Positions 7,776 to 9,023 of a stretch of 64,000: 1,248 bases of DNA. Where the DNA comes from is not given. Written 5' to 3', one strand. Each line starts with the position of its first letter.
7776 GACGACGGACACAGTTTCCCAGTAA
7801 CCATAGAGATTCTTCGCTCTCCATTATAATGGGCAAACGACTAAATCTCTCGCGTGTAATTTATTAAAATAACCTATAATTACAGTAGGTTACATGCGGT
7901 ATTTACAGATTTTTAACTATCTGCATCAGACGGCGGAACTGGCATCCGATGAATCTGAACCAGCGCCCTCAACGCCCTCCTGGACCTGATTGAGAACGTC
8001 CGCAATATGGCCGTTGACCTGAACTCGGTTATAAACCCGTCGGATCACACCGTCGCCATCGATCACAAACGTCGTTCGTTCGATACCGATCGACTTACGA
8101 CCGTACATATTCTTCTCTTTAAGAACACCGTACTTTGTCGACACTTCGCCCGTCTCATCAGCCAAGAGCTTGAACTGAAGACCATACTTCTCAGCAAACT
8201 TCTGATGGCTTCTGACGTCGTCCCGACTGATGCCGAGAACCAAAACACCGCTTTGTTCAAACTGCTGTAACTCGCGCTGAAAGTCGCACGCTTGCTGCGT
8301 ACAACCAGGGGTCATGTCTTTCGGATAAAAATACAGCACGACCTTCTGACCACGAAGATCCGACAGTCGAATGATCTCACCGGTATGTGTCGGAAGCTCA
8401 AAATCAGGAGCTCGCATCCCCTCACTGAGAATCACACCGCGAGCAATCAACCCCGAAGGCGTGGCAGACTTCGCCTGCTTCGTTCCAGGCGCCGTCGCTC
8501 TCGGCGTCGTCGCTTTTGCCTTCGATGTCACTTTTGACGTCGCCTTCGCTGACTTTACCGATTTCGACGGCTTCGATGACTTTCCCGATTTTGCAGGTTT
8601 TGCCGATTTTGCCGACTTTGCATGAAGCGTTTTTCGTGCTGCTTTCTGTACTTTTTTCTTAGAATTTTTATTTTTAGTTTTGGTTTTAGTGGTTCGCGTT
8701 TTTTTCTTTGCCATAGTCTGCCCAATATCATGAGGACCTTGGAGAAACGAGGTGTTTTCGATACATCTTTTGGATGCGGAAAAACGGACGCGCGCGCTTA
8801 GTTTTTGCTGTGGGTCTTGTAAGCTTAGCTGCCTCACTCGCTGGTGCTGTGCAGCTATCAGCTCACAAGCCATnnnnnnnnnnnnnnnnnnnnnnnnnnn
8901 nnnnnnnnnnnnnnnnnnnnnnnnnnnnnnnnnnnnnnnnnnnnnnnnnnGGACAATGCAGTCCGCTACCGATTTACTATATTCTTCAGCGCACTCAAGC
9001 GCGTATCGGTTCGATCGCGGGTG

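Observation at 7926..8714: Peroxiredoxin Bcp carrying a histone H1-like lysine-rich N-terminal domain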

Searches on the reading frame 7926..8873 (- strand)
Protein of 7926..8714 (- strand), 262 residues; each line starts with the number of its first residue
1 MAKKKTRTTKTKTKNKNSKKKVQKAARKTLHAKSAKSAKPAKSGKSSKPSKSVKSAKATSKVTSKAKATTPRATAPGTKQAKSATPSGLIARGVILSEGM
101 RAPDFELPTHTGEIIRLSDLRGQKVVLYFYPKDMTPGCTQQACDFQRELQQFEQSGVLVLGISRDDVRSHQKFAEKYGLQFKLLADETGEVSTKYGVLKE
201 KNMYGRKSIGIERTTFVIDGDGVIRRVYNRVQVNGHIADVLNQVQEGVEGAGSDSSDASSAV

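Call 3: search_protein_families(library=pfam, proteins=[window:7926-8714:-, window:7926-8873:-], max_evalue=0.01)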
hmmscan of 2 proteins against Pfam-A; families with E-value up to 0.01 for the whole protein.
window:7926-8714:- (262 aa): 4 families
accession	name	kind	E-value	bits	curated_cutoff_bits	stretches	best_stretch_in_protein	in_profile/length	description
PF00578.27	AhpC-TSA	-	2e-43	147.7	26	1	100-226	3-123/124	AhpC/TSA family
PF08534.16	Redoxin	-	6.4e-23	81.6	26.6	1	98-233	2-137/148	Redoxin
PF05988.18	DUF899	-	8.2e-05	22.7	27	1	134-229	84-185/224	Bacterial protein of unknown function (DUF899)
PF13911.12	AhpC-TSA_2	-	0.0027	18.5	27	1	146-198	3-55/114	AhpC/TSA antioxidant enzyme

window:7926-8873:- (315 aa): 4 families
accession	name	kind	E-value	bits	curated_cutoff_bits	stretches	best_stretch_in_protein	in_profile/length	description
PF00578.27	AhpC-TSA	-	2.8e-43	147.2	26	1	153-279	3-123/124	AhpC/TSA family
PF08534.16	Redoxin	-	9.8e-23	81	26.6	1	151-286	2-137/148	Redoxin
PF05988.18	DUF899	-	0.00011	22.3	27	1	187-282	84-185/224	Bacterial protein of unknown function (DUF899)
PF13911.12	AhpC-TSA_2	-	0.0085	16.9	27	1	199-251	3-55/114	AhpC/TSA antioxidant enzyme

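Call 6: find_homologous_proteins(query=window:7926-8714:-)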
Query window:7926-8714:- (262 aa): 7707 proteins with E <= 0.001 among 8000 candidates; the best 120 are listed.
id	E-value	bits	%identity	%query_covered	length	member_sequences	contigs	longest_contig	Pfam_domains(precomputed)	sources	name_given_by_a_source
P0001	7.0e-162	555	100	100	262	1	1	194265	PF08534.17,PF00578.28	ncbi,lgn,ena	-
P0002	5.3e-57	212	55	61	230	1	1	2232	PF08534.17,PF00578.28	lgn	-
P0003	8.9e-56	208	52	70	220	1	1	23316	PF08534.17,PF00578.28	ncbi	-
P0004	2.3e-55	206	52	70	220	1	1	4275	PF08534.17,PF00578.28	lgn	-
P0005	2.8e-55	206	57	58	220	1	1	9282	PF08534.17,PF00578.28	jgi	jgi:peroxiredoxin Q/BCP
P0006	4.1e-55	206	56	61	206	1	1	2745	PF08534.17,PF00578.28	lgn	-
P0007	9.5e-55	204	53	61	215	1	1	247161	PF08534.17,PF00578.28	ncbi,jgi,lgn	jgi:peroxiredoxin Q/BCP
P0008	1.2e-54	204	58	58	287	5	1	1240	PF08534.17,PF00578.28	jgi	-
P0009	1.5e-54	204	56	58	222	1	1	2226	PF08534.17,PF00578.28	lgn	-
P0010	1.7e-54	204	57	58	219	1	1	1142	PF08534.17,PF00578.28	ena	-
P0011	2.6e-54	203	57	58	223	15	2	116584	PF08534.17,PF00578.28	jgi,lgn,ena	-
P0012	3.0e-54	203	52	58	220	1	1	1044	PF08534.17,PF00578.28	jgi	jgi:peroxiredoxin Q/BCP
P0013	7.1e-54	202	49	75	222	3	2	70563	PF08534.17,PF00578.28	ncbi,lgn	-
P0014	1.7e-53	200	60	58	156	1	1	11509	PF08534.17,PF00578.28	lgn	-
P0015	3.0e-53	200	57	57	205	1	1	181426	PF08534.17,PF00578.28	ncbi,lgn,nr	ncbi:MAG: thioredoxin-dependent thiol peroxidase [Bdellovibrionales bacterium]|nr:thioredoxin-depend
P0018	5.7e-53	199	53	57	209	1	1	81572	PF08534.17,PF00578.28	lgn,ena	-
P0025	1.8e-52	197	47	69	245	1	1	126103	PF08534.17,PF00578.28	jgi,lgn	-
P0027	4.0e-52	196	56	58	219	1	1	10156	PF08534.17,PF00578.28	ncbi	-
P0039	1.9e-51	194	53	60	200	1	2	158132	PF08534.17,PF00578.28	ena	-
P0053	3.5e-51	193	53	56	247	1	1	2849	PF08534.17,PF00578.28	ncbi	-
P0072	2.9e-50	190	48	68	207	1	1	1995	PF08534.17,PF00578.28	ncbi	-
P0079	6.4e-50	189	55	57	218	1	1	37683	PF08534.17,PF00578.28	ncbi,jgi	jgi:peroxiredoxin Q/BCP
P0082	8.5e-50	188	49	66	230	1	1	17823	PF08534.17,PF00578.28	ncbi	-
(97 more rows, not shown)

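Call 10: find_encoding_contigs(protein=P0001, flank=3000, max_places=3)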
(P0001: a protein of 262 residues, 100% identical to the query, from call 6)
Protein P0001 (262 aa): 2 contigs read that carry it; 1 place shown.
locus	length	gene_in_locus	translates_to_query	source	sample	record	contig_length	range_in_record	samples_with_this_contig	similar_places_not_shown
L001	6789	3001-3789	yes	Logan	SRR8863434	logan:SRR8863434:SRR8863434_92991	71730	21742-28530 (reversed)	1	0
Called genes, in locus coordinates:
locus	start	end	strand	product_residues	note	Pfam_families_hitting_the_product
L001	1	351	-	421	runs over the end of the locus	PF00083:Sugar_tr, PF07690:MFS_1, PF12832:MFS_1_like (faint), PF05977:MFS_3 (weak)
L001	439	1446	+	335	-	PF22564:HAAS (weak)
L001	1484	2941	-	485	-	-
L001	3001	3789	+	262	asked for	PF00578:AhpC-TSA, PF08534:Redoxin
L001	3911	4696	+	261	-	-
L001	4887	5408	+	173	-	-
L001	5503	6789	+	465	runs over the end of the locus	-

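Call 12: find_related_loci(query=window:7926-8714:-, collection=genome_contigs, flank=3000)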
Query window:7926-8714:- (262 aa) in genome_contigs; peptide patterns used: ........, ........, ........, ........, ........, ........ (x = any residue, [..] = any of these).
599 stretches matched a pattern (row limit reached: there are more); 326 encode a relative of the query (tblastn E <= 1e-3); the best 80 are kept; 80 distinct loci.
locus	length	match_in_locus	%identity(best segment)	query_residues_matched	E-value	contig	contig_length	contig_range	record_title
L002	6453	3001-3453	60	96-246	2e-59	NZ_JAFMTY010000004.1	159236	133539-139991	Alicyclobacillus fructus strain FSL-W10-0059 NODE_4_length_159236_cov_44.245782, whole genome shotgun sequence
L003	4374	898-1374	57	93-245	2e-57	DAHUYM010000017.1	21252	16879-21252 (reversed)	MAG TPA_asm: Leptospirillum sp. isolate clean273 NODE_17_length_21252_cov_5.737473, whole genome shotgun sequence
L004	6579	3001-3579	49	50-245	2e-57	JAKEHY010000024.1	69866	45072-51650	MAG: Candidatus Zixiibacteriota bacterium isolate PMV_8.32 PMV_8.32.k101_425624, whole genome shotgun sequence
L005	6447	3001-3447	57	95-241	8e-55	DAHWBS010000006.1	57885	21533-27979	MAG TPA_asm: Leptospirillum sp. isolate clean858 NODE_6_length_57885_cov_3.100021, whole genome shotgun sequence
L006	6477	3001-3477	55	93-248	1e-53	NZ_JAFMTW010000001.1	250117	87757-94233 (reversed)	Alicyclobacillus suci strain VF-FSL-W10-0049 NODE_1_length_250117_cov_56.484937, whole genome shotgun sequence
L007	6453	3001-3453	50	96-246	3e-51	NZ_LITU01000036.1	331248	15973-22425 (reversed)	Paenibacillus xylanivorans strain A59 contig_187, whole genome shotgun sequence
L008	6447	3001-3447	53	94-244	1e-50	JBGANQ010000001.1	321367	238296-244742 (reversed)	MAG: Polyangia bacterium isolate MAG_MBR_H10.6 MBRH10-6_opera_contig_129, whole genome shotgun sequence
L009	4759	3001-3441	54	99-245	1e-49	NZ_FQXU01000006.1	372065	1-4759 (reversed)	Clostridium intestinale DSM 6191, whole genome shotgun sequence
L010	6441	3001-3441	51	99-245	1e-49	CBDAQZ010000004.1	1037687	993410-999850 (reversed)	MAG: Alphaproteobacteria bacterium isolate ae0725c1-75e1-4858-8916-f7aecc6609a5 genome assembly, contig: contig_4, whole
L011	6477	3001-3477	53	89-245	2e-49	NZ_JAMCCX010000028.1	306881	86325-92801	Alicyclobacillus sp. SP_1 NODE_2_length_306881_cov_172.060954, whole genome shotgun sequence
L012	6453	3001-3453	51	95-246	2e-49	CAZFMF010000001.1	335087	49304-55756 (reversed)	MAG TPA_asm: uncultured Pseudobdellovibrionaceae bacterium isolate SRP287051_co1_153 genome assembly, contig: NODE_41_le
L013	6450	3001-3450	53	96-246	4e-49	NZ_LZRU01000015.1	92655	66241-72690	MAG: Thermobacillus sp. ZCTH02-B1 BIN01_NODE269265551, whole genome shotgun sequence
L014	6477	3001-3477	47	96-255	4e-49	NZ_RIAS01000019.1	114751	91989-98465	Paenibacillus amylolyticus strain 27C64 NODE_19_length_114751_cov_22.229_ID_37, whole genome shotgun sequence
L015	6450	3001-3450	51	96-245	9e-49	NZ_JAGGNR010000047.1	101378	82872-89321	Paenibacillus polymyxa strain ISL-58 ISL58_48, whole genome shotgun sequence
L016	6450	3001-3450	51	96-245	3e-48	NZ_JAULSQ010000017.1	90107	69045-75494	Paenibacillus sp. ClWae2A sequence17, whole genome shotgun sequence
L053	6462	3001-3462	46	92-245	1e-44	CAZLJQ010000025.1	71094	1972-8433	MAG TPA_asm: uncultured Acidobacteriaceae bacterium isolate binchicken_co3_558 genome assembly, contig: NODE_1014_length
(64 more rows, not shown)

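Call 14: list_cluster_members(proteins=[P0001, P0003, P0007, P0013, P0025, P0053, P0079, P0082, P0072, P0018])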
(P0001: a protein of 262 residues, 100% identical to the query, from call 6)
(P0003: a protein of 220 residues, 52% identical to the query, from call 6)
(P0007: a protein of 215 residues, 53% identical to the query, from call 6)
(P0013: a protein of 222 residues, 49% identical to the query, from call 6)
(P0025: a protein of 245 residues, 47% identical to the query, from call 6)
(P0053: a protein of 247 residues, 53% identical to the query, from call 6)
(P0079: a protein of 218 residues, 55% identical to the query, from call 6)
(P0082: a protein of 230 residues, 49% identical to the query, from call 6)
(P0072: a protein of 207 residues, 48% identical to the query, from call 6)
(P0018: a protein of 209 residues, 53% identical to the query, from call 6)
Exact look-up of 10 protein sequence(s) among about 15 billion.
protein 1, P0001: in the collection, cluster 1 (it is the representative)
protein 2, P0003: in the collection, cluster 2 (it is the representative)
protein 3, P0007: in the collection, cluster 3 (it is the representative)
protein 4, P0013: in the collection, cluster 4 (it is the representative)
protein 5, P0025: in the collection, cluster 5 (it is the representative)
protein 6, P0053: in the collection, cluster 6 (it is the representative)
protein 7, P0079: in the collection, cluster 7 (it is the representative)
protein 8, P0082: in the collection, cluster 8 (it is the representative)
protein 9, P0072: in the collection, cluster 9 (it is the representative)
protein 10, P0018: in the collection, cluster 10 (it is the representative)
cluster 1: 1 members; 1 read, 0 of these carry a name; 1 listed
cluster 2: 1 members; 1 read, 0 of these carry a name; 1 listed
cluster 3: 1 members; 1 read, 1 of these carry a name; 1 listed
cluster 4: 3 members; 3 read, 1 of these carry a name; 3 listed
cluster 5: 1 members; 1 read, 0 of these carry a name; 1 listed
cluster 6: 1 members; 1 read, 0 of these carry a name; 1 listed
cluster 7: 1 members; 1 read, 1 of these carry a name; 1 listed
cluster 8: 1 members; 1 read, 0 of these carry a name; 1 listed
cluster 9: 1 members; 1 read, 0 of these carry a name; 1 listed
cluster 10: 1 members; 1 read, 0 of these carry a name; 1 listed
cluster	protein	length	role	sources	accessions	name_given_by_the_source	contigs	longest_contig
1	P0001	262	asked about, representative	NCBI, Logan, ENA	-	-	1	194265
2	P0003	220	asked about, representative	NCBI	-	-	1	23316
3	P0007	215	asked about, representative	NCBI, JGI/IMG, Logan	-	peroxiredoxin Q/BCP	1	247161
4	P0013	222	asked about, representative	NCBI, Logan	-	-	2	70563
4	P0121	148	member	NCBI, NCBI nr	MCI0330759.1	MAG: thioredoxin-dependent thiol peroxidase [candidate division Zixibacteria bacterium] | thioredoxin-dependent thiol peroxidase [candidate division Zixibacteria bacterium]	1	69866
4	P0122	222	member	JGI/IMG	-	-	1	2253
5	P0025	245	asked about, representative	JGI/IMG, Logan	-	-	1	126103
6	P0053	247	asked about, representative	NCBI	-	-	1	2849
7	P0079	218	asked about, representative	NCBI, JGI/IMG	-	peroxiredoxin Q/BCP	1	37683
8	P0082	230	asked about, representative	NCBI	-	-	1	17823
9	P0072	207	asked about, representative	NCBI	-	-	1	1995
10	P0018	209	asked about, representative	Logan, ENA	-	-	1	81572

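Call 33: search_protein_representatives(protein=window:7926-8714:-)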
Query: 262 residues. Proteins with E-value up to 0.001 (for the whole library): 22446; up to 1e-10: 7898; up to 1e-30: 434. The best 150 are listed.
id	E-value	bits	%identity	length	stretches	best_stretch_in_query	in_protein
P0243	4.0e-51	190.9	48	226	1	19-242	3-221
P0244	1.6e-50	189.0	49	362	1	3-244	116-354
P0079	2.0e-50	188.6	49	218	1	38-250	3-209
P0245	1.5e-49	185.8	47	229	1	13-241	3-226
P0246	1.6e-49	185.7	45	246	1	15-246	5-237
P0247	2.8e-48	181.6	58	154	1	95-243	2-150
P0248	5.4e-48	180.7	57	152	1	96-243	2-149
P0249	1.2e-47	179.6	44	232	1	14-243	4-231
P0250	3.5e-47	178.0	46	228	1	40-247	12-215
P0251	3.5e-47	178.0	46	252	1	2-242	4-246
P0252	1.1e-46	176.5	45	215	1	33-244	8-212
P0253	1.3e-46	176.2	44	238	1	2-244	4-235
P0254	3.6e-46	174.7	43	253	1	13-242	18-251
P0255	8.4e-46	173.5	46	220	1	32-243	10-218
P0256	1.5e-45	172.8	44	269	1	8-244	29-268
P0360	7.1e-38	147.6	39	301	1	4-243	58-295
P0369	1.1e-37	147.0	41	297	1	15-240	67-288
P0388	3.6e-37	145.3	49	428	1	96-246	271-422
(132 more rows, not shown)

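Call 37: find_encoding_contigs(protein=P0018, flank=4000, max_places=1)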
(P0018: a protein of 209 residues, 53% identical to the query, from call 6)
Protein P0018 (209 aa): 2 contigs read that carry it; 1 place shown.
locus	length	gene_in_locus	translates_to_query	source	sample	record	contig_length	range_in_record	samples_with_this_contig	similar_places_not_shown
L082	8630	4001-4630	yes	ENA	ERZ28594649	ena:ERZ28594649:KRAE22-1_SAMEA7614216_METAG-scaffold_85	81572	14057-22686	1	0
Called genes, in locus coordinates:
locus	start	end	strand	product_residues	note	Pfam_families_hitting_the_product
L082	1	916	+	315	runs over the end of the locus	PF00056:Ldh_1_N, PF03721:UDPG_MGDP_dh_N (weak), PF02866:Ldh_1_C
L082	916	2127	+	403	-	PF08442:ATP-grasp_2, PF24948:Citrate_synth_N, PF00549:Ligase_CoA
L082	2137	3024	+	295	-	PF02629:CoA_binding, PF00549:Ligase_CoA, PF13607:Succ_CoA_lig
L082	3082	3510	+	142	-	PF00334:NDK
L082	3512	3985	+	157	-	-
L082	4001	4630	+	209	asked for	PF00578:AhpC-TSA, PF08534:Redoxin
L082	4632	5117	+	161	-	-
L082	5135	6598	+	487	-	PF05140:ResB (weak)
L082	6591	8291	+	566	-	PF01578:Cytochrom_C_asm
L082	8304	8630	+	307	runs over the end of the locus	PF01565:FAD_binding_4, PF02873:MurB_C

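Call 38: find_encoding_contigs(protein=P0039, flank=4000, max_places=1)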
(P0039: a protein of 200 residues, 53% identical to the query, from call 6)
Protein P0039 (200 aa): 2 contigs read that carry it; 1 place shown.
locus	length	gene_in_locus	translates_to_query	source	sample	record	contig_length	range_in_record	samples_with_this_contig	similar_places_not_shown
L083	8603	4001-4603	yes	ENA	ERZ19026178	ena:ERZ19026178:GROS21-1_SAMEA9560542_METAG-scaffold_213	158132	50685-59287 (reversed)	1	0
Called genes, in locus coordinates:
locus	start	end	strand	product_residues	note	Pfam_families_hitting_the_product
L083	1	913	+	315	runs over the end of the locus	PF00056:Ldh_1_N, PF03721:UDPG_MGDP_dh_N (weak), PF02866:Ldh_1_C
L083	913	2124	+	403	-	PF08442:ATP-grasp_2, PF24948:Citrate_synth_N, PF00549:Ligase_CoA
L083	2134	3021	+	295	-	PF02629:CoA_binding, PF13380:CoA_binding_2 (faint), PF00549:Ligase_CoA, PF13607:Succ_CoA_lig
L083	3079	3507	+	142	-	PF00334:NDK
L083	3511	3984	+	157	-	-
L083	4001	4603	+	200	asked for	PF00578:AhpC-TSA, PF08534:Redoxin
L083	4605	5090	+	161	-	-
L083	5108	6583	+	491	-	PF05140:ResB (weak)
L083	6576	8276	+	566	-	PF01578:Cytochrom_C_asm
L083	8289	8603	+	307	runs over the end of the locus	PF01565:FAD_binding_4, PF02873:MurB_C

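Call 39: find_encoding_contigs(protein=P0003, flank=1500, max_places=1)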
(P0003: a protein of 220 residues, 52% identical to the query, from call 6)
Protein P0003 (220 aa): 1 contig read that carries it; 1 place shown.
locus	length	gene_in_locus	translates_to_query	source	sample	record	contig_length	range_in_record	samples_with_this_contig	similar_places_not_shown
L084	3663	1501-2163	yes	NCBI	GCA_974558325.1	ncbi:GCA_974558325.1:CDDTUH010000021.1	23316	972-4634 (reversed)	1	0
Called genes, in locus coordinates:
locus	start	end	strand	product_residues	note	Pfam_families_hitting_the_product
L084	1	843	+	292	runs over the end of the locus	PF01680:SOR_SNZ, PF03060:NMO (faint), PF05690:ThiG (weak)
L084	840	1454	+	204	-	PF01174:SNO, PF07685:GATase_3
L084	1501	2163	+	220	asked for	PF00578:AhpC-TSA, PF08534:Redoxin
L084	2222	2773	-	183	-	-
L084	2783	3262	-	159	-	PF13860:FlgD_ig, PF18962:Por_Secre_tail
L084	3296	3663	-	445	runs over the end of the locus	?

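Call 40: find_encoding_contigs(protein=P0011, flank=1500, max_places=1)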
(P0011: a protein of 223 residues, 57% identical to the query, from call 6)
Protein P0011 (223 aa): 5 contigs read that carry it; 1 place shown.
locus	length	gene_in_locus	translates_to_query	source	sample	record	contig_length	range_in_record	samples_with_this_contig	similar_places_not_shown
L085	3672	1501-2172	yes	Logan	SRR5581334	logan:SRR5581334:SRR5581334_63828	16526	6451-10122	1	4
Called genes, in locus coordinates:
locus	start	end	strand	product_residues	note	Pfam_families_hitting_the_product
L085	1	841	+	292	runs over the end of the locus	PF01680:SOR_SNZ, PF05690:ThiG (weak)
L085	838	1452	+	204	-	PF01174:SNO, PF07685:GATase_3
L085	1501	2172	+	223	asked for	PF00578:AhpC-TSA, PF08534:Redoxin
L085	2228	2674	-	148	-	-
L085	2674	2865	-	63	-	PF02416:TatA_B_E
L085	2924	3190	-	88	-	PF14209:DUF4321 (weak)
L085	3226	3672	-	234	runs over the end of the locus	PF13507:GATase_5, PF01965:DJ-1_PfpI (weak), PF07685:GATase_3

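Call 41: find_encoding_contigs(protein=P0027, flank=1500, max_places=1)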
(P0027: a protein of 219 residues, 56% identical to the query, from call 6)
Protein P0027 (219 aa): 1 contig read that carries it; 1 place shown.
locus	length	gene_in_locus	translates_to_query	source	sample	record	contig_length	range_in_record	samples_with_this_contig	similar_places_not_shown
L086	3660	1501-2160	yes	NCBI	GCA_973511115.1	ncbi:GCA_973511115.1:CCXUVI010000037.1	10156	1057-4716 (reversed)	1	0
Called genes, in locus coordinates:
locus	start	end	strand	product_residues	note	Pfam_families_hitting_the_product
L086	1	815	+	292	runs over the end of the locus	PF01680:SOR_SNZ, PF03060:NMO (faint), PF05690:ThiG (weak)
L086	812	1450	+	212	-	PF01174:SNO, PF07685:GATase_3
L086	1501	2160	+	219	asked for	PF08534:Redoxin, PF00578:AhpC-TSA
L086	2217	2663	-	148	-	-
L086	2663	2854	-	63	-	PF02416:TatA_B_E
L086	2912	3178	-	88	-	PF14209:DUF4321 (weak)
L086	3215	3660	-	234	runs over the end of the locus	PF13507:GATase_5, PF01965:DJ-1_PfpI (weak), PF07685:GATase_3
